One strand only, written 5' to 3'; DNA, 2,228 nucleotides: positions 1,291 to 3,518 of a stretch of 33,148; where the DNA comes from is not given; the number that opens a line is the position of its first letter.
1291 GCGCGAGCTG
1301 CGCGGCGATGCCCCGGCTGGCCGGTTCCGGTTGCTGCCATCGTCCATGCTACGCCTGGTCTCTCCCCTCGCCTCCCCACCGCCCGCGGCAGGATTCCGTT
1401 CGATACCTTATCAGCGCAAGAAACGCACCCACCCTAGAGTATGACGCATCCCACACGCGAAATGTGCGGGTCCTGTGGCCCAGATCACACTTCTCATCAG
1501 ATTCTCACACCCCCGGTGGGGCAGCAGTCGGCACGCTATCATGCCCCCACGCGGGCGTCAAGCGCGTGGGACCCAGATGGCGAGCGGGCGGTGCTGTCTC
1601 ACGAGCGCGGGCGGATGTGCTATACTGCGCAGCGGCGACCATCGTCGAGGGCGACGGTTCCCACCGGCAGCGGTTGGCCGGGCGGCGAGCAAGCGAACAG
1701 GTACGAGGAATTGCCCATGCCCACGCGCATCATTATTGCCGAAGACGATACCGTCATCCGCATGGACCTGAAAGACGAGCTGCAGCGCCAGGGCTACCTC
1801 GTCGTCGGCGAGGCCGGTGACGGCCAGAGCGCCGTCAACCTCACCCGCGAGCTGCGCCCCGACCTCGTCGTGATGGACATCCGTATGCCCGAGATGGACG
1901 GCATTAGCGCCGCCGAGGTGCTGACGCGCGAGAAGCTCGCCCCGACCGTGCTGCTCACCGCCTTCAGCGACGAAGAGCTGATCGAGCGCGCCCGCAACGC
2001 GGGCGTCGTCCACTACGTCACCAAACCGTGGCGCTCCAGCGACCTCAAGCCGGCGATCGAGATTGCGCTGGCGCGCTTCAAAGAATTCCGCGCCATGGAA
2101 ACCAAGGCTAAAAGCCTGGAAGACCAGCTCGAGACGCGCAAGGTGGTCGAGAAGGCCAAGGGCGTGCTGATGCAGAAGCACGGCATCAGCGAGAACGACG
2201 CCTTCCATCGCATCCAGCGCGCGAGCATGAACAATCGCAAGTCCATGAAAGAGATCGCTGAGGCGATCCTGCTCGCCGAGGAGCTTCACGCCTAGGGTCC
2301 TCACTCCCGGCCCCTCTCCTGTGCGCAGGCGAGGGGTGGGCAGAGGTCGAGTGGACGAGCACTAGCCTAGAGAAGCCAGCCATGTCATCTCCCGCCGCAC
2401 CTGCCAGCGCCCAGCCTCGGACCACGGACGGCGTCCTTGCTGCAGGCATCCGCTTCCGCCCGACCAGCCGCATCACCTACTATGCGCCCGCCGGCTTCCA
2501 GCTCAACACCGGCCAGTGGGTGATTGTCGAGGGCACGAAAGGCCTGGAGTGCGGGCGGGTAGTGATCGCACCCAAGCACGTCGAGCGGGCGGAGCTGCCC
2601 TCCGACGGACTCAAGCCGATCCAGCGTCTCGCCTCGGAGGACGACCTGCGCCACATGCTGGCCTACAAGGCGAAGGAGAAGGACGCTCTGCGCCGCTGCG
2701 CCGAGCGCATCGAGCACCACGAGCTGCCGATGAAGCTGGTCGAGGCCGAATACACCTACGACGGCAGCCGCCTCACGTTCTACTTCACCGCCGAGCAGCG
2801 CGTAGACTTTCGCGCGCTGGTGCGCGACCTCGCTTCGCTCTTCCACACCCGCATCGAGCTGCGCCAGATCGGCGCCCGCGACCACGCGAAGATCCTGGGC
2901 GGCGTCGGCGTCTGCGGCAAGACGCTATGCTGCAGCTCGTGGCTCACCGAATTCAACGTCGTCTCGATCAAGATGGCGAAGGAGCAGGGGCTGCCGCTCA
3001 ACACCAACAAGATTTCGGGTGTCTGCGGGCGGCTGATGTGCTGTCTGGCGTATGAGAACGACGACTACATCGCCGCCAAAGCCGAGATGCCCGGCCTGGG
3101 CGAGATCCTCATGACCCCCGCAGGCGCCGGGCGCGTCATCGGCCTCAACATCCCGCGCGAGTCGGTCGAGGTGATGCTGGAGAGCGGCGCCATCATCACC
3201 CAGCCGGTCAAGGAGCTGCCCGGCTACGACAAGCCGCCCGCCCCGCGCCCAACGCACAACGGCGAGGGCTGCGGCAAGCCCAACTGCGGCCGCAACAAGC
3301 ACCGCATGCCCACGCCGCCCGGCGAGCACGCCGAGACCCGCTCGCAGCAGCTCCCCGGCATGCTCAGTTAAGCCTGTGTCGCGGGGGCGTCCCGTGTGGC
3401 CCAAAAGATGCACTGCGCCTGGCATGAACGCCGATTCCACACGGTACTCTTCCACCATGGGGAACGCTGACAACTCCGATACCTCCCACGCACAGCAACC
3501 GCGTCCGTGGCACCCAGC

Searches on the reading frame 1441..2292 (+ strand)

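Call 23: search_protein_families(library=pfam, proteins=[window:1441-2292:+], max_evalue=0.001)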
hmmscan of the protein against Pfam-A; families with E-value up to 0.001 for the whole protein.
window:1441-2292:+ (284 aa): 2 families
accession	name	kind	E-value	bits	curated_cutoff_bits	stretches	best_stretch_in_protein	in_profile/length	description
PF00072.30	Response_reg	-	3.9e-26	91.8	30.2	1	97-206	1-110/111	Response regulator receiver domain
PF03861.19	ANTAR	-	1.5e-21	76.4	27.3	1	225-277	2-54/54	ANTAR domain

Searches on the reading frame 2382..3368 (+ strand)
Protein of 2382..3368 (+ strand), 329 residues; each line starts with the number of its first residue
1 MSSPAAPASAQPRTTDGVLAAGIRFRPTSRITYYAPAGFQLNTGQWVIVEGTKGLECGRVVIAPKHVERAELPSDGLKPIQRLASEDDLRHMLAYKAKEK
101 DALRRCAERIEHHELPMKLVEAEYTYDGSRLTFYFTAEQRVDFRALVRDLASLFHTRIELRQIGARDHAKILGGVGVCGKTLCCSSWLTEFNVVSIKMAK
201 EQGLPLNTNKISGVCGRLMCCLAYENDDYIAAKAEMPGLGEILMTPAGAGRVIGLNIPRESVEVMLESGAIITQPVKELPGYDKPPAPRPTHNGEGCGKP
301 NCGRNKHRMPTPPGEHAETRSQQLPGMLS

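Call 23: search_protein_families(library=pfam, proteins=[window:2382-3368:+], max_evalue=0.001)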
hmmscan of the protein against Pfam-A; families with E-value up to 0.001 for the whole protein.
window:2382-3368:+ (329 aa): 1 family
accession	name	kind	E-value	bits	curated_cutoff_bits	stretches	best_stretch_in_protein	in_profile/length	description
PF04468.17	PSP1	-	6.5e-34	116.6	27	1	78-163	1-86/86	PSP1 C-terminal conserved region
